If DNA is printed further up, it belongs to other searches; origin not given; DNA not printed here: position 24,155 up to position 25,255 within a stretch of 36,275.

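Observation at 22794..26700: Uncharacterised three-gene operon: two paralogous acidic lipoproteins bracketing a cytoplasmic HTH protein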

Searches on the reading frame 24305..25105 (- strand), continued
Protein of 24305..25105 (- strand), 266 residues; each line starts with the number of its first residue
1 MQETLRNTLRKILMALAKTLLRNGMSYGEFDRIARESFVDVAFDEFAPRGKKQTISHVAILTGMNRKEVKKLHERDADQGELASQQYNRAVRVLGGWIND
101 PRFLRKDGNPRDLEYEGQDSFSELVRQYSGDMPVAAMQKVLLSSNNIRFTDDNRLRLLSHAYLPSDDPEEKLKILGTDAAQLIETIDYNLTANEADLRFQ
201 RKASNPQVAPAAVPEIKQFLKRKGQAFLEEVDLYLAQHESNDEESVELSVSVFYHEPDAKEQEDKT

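Call 39: search_protein_families(library=pfam, proteins=[L001:6258-7568:+, L001:5199-6038:-, L022:4870-6378:+, L024:1138-2508:+, L050:5341-6525:+, L059:4784-7804:+, L075:5787-7955:+, L083:12307-12870:-, L069:458-4354:-, L036:65-748:-], max_evalue=0.001)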
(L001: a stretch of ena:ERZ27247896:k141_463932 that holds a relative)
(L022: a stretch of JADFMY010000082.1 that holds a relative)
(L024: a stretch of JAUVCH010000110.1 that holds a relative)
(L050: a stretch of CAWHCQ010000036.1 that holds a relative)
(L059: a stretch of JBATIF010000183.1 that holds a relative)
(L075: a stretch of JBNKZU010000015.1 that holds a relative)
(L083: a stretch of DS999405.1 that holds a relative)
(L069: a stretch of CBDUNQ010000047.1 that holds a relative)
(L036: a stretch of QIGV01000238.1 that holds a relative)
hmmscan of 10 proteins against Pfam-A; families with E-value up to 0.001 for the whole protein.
L001:6258-7568:+ (436 aa): 23 families
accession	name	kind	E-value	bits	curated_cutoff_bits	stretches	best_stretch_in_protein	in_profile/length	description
PF13738.12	Pyr_redox_3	-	9.4e-48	163.4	30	1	175-430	1-282/305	Pyridine nucleotide-disulphide oxidoreductase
PF07992.20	Pyr_redox_2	-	1.8e-29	103.5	26.1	1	173-429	2-251/291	Pyridine nucleotide-disulphide oxidoreductase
PF03486.20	HI0933_like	-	2e-12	47.5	50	1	228-297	98-169/244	HI0933-like protein Rossmann domain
PF12797.12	Fer4_2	-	1e-11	44.4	24.5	1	50-69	2-21/22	4Fe-4S binding domain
PF13237.11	Fer4_10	-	1.6e-10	41.2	25.5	1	50-103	1-53/53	4Fe-4S dicluster domain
PF14697.11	Fer4_21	-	9.4e-10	38.9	35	1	52-109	2-59/59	4Fe-4S dicluster domain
PF00037.32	Fer4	-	1.5e-09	37.7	21.1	1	51-70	1-20/24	4Fe-4S binding domain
PF12838.12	Fer4_7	-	6.9e-08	33.3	27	1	57-106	1-52/52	4Fe-4S dicluster domain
PF12837.12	Fer4_6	-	9.2e-08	32.1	25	1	51-69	2-20/24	4Fe-4S binding domain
PF00070.33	Pyr_redox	-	1.3e-07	32.5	22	1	323-393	1-71/82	Pyridine nucleotide-disulphide oxidoreductase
PF13459.11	Fer4_15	-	2.3e-06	28.7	22.4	0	53-70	3-20/66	4Fe-4S single cluster domain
PF13187.11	Fer4_9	-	4.5e-06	27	27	1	57-107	1-52/52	4Fe-4S dicluster domain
PF12800.12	Fer4_4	-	1.6e-05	25.3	24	0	56-70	2-16/17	4Fe-4S binding domain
PF13484.11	Fer4_16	-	1.9e-05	25.8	30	0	57-70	52-65/66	4Fe-4S double cluster binding domain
PF01946.23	Thi4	-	8.9e-05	22.3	26.2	0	317-351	13-47/235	Thi4 family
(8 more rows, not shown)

L001:5199-6038:- (279 aa): 0 families

L022:4870-6378:+ (502 aa): 1 family
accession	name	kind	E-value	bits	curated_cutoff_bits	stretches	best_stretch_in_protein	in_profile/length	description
PF18914.6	DUF5666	-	3.6e-18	66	27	1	106-164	4-60/60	Domain of unknown function (DUF5666)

L024:1138-2508:+ (456 aa): 1 family
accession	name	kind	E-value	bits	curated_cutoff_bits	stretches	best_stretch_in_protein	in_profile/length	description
PF18914.6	DUF5666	-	1e-14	54.9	27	0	39-99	1-59/60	Domain of unknown function (DUF5666)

L050:5341-6525:+ (394 aa): 0 families

L059:4784-7804:+ (1006 aa): 4 families
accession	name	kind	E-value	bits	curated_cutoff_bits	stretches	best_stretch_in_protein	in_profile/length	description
PF18911.6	PKD_4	-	1.5e-07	31.8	27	1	168-249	7-85/85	PKD domain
PF22113.1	Mtrc-MtrF_II-IV_dom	-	1.1e-05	25.5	30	1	744-943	9-166/176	Outer membrane cytochrome MtrC/MtrF-like, domains II/IV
PF14537.11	Cytochrom_c3_2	-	1.6e-05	25.7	25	0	719-779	7-66/79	Cytochrome c3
PF14522.11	Cytochrome_C7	-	2.6e-05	24.4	24.8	0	741-780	13-51/67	Cytochrome c7 and related cytochrome c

L075:5787-7955:+ (722 aa): 1 family
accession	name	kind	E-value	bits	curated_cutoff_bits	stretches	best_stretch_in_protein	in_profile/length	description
PF09826.15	Beta_propel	-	4.1e-102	343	22.4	1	115-689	2-489/495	Beta propeller domain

L083:12307-12870:- (187 aa): 1 family
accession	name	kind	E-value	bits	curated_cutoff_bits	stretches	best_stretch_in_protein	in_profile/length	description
PF13442.11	Cytochrome_CBB3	-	5e-05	24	27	1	33-100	7-67/68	Cytochrome C oxidase, cbb3-type, subunit III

L069:458-4354:- (1298 aa): 4 families
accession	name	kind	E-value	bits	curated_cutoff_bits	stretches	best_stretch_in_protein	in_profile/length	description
PF03160.20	Calx-beta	-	2.6e-36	124.7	27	2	817-923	10-118/119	Calx-beta domain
PF13517.12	FG-GAP_3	-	7e-19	68.6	26.9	2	89-154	1-61/61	FG-GAP-like repeat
PF07593.17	UnbV_ASPIC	-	1.8e-13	50.6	23.4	1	597-662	1-67/68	ASPIC and UnbV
PF01839.29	FG-GAP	-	7.2e-05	23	22.1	0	142-159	8-25/37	FG-GAP repeat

L036:65-748:- (227 aa): 1 family
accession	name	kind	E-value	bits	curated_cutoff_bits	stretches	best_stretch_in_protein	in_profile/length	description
PF16316.10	DUF4956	-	1.3e-15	58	30.6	1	33-183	5-162/169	Domain of unknown function (DUF4956)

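Call 40: find_homologous_proteins(query=A1, max_evalue=0.00001)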
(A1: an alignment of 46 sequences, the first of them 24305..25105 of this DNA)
Query A1 (46 sequences) (266 aa, profile of the alignment): 943 proteins with E <= 0.00001 among 7676 candidates; the best 120 are listed.
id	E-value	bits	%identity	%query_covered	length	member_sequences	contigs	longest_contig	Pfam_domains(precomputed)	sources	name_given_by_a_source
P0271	6.6e-111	388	41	90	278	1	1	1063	PF20112.5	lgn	-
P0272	1.8e-110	387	45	92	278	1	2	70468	PF20112.5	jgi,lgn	-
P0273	4.3e-109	382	40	90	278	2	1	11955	PF20112.5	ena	-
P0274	7.7e-109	381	43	92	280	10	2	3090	PF20112.5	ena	-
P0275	1.1e-108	381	40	97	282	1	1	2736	PF20112.5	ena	-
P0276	3.0e-108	380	44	87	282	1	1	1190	PF20112.5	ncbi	-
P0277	4.2e-108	379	41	90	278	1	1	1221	PF20112.5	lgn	-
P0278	1.4e-107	377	40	100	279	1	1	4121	PF20112.5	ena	-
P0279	1.4e-107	377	40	100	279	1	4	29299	PF20112.5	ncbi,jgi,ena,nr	ncbi:MAG: DUF6502 family protein [Gammaproteobacteria bacterium]|nr:DUF6502 family protein [Gammapro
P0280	1.8e-107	377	42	91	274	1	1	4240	PF20112.5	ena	-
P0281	3.3e-107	376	41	96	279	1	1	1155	PF20112.5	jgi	jgi:hypothetical protein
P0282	3.8e-107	376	40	100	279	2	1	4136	PF20112.5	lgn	-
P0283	4.9e-107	376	39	89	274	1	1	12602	PF20112.5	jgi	-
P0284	6.9e-107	375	39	91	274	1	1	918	PF20112.5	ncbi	-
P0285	7.5e-107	375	40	100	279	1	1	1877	PF20112.5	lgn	-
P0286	7.5e-107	375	38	99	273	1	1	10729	PF20112.5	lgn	-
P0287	1.2e-106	374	36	97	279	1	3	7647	PF20112.5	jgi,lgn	jgi:hypothetical protein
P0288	1.4e-106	374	42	91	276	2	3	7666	PF20112.5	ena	-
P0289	3.3e-106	373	45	98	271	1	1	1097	PF20112.5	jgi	jgi:hypothetical protein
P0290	3.9e-106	373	39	91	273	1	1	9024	PF20112.5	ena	-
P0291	5.6e-106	372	40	95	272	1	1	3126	PF20112.5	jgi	jgi:hypothetical protein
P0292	8.0e-106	372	38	99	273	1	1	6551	PF20112.5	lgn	-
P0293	8.1e-106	372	38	90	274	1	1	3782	PF20112.5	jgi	jgi:hypothetical protein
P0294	9.3e-106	371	48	99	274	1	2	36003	PF20112.5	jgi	jgi:hypothetical protein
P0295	1.0e-105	371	41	86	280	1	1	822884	PF20112.5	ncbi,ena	-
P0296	1.1e-105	371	37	99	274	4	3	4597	PF20112.5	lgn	-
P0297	1.4e-105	371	37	99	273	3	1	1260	PF20112.5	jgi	-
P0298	2.4e-105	370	37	92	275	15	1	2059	PF20112.5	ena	-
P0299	2.6e-105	370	49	99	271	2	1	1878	PF20112.5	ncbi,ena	-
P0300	2.8e-105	370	43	88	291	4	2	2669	PF20112.5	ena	-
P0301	3.4e-105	370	42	99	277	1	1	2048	PF20112.5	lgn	-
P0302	3.5e-105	369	37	91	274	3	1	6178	PF20112.5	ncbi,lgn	ncbi:MAG: DUF6502 family protein [Pseudomonadota bacterium]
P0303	4.2e-105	369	39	91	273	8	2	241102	PF20112.5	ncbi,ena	-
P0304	5.7e-105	369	36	95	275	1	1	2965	PF20112.5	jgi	jgi:hypothetical protein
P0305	5.9e-105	369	47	98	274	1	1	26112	PF20112.5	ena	-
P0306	9.0e-105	368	38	99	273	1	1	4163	PF20112.5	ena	-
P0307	9.1e-105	368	38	91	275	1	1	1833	PF20112.5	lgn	-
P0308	1.4e-104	367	40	99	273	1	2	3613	PF20112.5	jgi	-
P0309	1.9e-104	367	37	98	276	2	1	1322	PF20112.5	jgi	-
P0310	2.1e-104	367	41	95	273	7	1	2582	PF20112.5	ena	-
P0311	2.1e-104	367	37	99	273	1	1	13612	PF20112.5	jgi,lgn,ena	-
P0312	2.4e-104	367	37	97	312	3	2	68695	PF20112.5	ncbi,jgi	-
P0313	2.4e-104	367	38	99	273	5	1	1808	PF20112.5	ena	-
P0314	3.3e-104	366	41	99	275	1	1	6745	PF20112.5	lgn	-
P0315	3.3e-104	366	39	89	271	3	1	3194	PF20112.5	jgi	jgi:hypothetical protein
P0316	3.5e-104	366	39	97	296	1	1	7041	PF20112.5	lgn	-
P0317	3.7e-104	366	39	89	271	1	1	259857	PF20112.5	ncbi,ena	-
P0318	4.2e-104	366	38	98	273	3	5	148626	PF20112.5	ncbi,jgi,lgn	ncbi:MAG: DUF6502 family protein [Gammaproteobacteria bacterium]|jgi:hypothetical protein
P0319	4.6e-104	366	37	98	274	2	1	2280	PF20112.5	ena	-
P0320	5.0e-104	366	46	98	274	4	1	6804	PF20112.5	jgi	-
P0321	5.2e-104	366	39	96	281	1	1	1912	PF20112.5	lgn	-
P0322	5.5e-104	366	40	91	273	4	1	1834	PF20112.5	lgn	-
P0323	5.7e-104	366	39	91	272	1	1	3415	PF20112.5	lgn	-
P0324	6.6e-104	365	38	97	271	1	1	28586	PF20112.5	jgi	jgi:hypothetical protein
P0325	6.7e-104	365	39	99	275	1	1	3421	PF20112.5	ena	-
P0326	9.2e-104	365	39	95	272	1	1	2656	PF20112.5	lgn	-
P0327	1.2e-103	365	37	93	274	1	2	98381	PF20112.5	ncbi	-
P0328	1.2e-103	364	40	98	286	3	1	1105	PF20112.5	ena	-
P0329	1.2e-103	364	38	94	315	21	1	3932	PF20112.5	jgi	jgi:hypothetical protein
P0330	1.4e-103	364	38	91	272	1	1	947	PF20112.5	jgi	jgi:hypothetical protein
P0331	1.6e-103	364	40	92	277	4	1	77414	PF20112.5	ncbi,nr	ncbi:MAG: hypothetical protein FP816_16585 [Desulfobacteraceae bacterium]|nr:hypothetical protein [D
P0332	2.1e-103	364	36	98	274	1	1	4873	PF20112.5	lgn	-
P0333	2.9e-103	363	39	91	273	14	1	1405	PF20112.5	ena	-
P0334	3.0e-103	363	37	99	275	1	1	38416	PF20112.5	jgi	jgi:hypothetical protein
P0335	3.1e-103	363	38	94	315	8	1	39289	PF20112.5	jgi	jgi:hypothetical protein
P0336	3.5e-103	363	38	100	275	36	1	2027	PF20112.5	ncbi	-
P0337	4.1e-103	363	41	95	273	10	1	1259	PF20112.5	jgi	jgi:hypothetical protein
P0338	5.1e-103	362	38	91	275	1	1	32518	PF20112.5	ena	-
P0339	5.5e-103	362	38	91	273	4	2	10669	PF20112.5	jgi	jgi:hypothetical protein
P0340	7.3e-103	362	42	97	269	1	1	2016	PF20112.5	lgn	-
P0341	7.4e-103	362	41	98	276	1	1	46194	PF20112.5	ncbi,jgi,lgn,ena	-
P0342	8.5e-103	362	44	98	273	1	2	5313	PF20112.5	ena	-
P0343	8.6e-103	362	40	98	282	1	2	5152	PF20112.5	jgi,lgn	jgi:hypothetical protein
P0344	1.1e-102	361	45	98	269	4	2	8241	PF20112.5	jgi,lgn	-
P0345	1.7e-102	361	46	99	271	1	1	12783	PF20112.5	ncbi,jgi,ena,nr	ncbi:MAG: DUF6502 family protein [Gammaproteobacteria bacterium]|nr:DUF6502 family protein [Gammapro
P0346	2.1e-102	360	47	98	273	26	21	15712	PF20112.5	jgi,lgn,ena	jgi:hypothetical protein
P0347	2.7e-102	360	45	98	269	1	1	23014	PF20112.5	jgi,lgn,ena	-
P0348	3.7e-102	360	39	95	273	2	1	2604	PF20112.5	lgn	-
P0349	4.6e-102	359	43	89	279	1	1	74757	PF20112.5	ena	-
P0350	5.0e-102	359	45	98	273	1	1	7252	PF20112.5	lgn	-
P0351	5.5e-102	359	36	99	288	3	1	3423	PF20112.5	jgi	jgi:hypothetical protein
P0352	5.9e-102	359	39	99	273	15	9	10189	PF20112.5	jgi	jgi:hypothetical protein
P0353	6.3e-102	359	45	97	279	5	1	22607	PF20112.5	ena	-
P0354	6.5e-102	359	38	90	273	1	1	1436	PF20112.5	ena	-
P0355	6.8e-102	359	45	96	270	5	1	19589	PF20112.5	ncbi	-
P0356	7.3e-102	359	37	90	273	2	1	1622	PF20112.5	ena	-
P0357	7.6e-102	359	47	98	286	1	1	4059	PF20112.5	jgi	jgi:hypothetical protein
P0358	9.2e-102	358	39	95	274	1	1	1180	PF20112.5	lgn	-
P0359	1.0e-101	358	40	89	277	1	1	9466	PF20112.5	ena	-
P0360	1.2e-101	358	39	98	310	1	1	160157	PF20112.5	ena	-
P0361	1.4e-101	358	38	97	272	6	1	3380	PF20112.5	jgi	jgi:hypothetical protein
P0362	1.4e-101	358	38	97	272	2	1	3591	PF20112.5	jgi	jgi:hypothetical protein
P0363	1.6e-101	358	44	97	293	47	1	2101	PF20112.5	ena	-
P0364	2.1e-101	357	44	99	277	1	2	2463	PF20112.5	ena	-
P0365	2.3e-101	357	44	97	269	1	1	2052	PF20112.5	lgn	-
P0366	5.0e-101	356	39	97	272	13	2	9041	PF20112.5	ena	-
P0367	5.1e-101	356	39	89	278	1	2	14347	PF20112.5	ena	-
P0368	8.0e-101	355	44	90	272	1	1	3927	PF20112.5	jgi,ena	-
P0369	1.9e-100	354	41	95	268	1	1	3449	PF20112.5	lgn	-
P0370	2.1e-100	354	46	97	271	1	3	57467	PF20112.5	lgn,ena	-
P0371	2.7e-100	353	46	98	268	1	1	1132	PF20112.5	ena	-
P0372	3.9e-100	353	38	96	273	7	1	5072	PF20112.5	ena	-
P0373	4.1e-100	353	43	97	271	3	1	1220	PF20112.5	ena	-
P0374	4.7e-100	353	42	100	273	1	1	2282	PF20112.5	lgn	-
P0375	5.1e-100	353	42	100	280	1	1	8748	PF20112.5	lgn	-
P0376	5.1e-100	353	44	99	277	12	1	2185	PF20112.5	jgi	-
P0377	7.1e-100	352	44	96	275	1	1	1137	PF20112.5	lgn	-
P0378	8.2e-100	352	44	97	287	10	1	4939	PF20112.5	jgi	jgi:hypothetical protein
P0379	1.1e-99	352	38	98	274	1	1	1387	PF20112.5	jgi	jgi:hypothetical protein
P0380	1.1e-99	351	45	97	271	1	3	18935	PF20112.5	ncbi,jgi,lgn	ncbi:MAG: DUF6502 family protein [Gammaproteobacteria bacterium]|jgi:hypothetical protein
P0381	1.2e-99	351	44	100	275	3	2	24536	PF20112.5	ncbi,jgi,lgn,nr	ncbi:MAG TPA: hypothetical protein EYH06_08720 [Chromatiales bacterium]|nr:hypothetical protein [Thi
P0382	1.5e-99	351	38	92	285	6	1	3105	PF20112.5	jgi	jgi:hypothetical protein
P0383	1.5e-99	351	43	98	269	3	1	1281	PF20112.5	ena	-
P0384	1.8e-99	351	37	88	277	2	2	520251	PF20112.5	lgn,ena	-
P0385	2.0e-99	351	43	98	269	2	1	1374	PF20112.5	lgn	-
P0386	2.3e-99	350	44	96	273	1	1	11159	PF20112.5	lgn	-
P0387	2.7e-99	350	45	98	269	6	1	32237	PF20112.5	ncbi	ncbi:MAG: DUF6502 family protein [Pseudomonadota bacterium]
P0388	2.8e-99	350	42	99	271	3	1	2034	PF20112.5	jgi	-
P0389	3.5e-99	350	35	88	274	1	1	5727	PF20112.5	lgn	-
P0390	3.5e-99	350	39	97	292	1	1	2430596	PF20112.5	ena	-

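Call 48: predict_structure(alignment_id=A3)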
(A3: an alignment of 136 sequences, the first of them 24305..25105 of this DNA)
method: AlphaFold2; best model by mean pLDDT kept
length: 266 residues; sequences in the alignment: 136
mean_pLDDT: 85.9   pTM: 0.71
mean pLDDT of the five models: 85.9, 80.4, 78.3, 77.4, 66.1
residues with pLDDT >= 90: 106; 70-90: 142; 50-70: 12; < 50: 6
segments of 3 or more residues with pLDDT < 50: 264-266
pLDDT, mean of each block of 10 residues (from residue 1): 89 88 87 92 91 93 94 69 69 90 91 95 92 90 91 92 77 84 88 88 86 92 88 85 81 77 47
secondary structure, 60 per line:
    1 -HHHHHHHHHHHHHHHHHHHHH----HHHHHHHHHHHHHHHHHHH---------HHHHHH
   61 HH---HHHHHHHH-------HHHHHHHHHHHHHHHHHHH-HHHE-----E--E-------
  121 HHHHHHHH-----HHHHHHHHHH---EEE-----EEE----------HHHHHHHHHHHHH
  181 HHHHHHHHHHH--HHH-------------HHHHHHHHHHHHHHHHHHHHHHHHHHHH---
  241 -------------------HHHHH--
elements in order: H2-22 H27-45 H55-62 H66-73 H81-99 H121-128 H134-143 E147-149 E155-157 H168-191 H210-237 H260-264

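Call 53: fold_search(model_id=the predicted structure, library=pdb)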
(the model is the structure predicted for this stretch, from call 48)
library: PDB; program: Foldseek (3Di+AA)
matches with E <= 10: 373; with E <= 0.001: 1
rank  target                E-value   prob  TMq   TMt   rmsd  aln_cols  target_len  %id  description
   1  4j00_A                7.0e-05  1.00  0.42  0.38  13.2       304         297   14  Crystal Structure of Fischerella Transcription Factor HetR complexed with 24mer DNA target (released 2013-03-27)
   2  7wup_A                2.0e-01  0.21  0.21  0.16  16.1       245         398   16  The crystal structure of ApiI (released 2023-02-15)
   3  7wup_B                2.7e-01  0.18  0.20  0.15  15.8       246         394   15  The crystal structure of ApiI (released 2023-02-15)
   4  7y3h                  4.0e-01  0.13  0.20  0.15  19.0       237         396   13  Crystal Structure of Diels-Alderase ApiI in complex with SAM and product (released 2023-06-14)
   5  1mkm_A                4.5e-01  0.35  0.16  0.17   6.6       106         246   15  CRYSTAL STRUCTURE OF THE THERMOTOGA MARITIMA ICLR (released 2002-09-11)
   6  3mq0_A                5.4e-01  0.77  0.17  0.19   2.9        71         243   21  Crystal Structure of Agobacterium tumefaciens repressor BlcR (released 2011-03-30)
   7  8gx4                  6.7e-01  0.13  0.21  0.16  14.3       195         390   15  Crystal structure of Diels-Alderase ApiI in complex with SAM (released 2023-09-20)
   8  9gjp_8                7.1e-01  0.07  0.17  0.10  30.3       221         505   10  OCCM maturation intermediate stalled with an Arginine Finger mutation in Mcm5: Conformer 2 (released 2025-03-05)
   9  2x4h_A                8.0e-01  0.15  0.13  0.26  15.1       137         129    9  Crystal Structure of the hypothetical protein SSo2273 from Sulfolobus solfataricus (released 2010-07-21)
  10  22oz_B                8.0e-01  0.14  0.19  0.27  14.7       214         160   14  Structural insights into HpaR-mediated recognition of hrpX and hrpG in Xanthomonas campestris pv. campestris (released 2026-03-11)
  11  6gcn_D                8.0e-01  0.08  0.16  0.12  19.4       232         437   11  Truncated FtsH from A. aeolicus in R32 (released 2018-08-22)
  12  4fx0_B                8.5e-01  0.15  0.16  0.25  19.8       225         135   11  Crystal structure of M. tuberculosis transcriptional regulator MosR (released 2012-09-26)
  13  1wsu_A                9.0e-01  0.25  0.19  0.35  12.4       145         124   10  C-terminal domain of elongation factor selB complexed with SECIS RNA (released 2005-01-25)
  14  8gzi                  9.0e-01  0.11  0.20  0.16  15.9       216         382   14  Crystal Structure of ApiI in complex with SAH (released 2023-09-27)
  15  7t8o_A                1.0e+00  0.13  0.16  0.19  10.7       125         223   14  Crystal Structure of the Crp/Fnr Family Transcriptional Regulator from Listeria monocytogenes (released 2021-12-29)
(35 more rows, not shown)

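Call 54: search_solved_structures(query=A3, max_evalue=10, show_alignments=3)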
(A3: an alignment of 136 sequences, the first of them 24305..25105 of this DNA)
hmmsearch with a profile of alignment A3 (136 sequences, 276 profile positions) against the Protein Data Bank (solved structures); distinct sequences matched with E-value up to 10: 2.
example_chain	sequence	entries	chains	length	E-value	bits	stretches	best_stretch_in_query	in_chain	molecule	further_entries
5cwb_A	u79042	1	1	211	0.012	18.5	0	6-45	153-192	Designed helical repeat protein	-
8q84_M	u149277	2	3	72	0.07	15.9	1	149-201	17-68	DASH complex subunit DAD4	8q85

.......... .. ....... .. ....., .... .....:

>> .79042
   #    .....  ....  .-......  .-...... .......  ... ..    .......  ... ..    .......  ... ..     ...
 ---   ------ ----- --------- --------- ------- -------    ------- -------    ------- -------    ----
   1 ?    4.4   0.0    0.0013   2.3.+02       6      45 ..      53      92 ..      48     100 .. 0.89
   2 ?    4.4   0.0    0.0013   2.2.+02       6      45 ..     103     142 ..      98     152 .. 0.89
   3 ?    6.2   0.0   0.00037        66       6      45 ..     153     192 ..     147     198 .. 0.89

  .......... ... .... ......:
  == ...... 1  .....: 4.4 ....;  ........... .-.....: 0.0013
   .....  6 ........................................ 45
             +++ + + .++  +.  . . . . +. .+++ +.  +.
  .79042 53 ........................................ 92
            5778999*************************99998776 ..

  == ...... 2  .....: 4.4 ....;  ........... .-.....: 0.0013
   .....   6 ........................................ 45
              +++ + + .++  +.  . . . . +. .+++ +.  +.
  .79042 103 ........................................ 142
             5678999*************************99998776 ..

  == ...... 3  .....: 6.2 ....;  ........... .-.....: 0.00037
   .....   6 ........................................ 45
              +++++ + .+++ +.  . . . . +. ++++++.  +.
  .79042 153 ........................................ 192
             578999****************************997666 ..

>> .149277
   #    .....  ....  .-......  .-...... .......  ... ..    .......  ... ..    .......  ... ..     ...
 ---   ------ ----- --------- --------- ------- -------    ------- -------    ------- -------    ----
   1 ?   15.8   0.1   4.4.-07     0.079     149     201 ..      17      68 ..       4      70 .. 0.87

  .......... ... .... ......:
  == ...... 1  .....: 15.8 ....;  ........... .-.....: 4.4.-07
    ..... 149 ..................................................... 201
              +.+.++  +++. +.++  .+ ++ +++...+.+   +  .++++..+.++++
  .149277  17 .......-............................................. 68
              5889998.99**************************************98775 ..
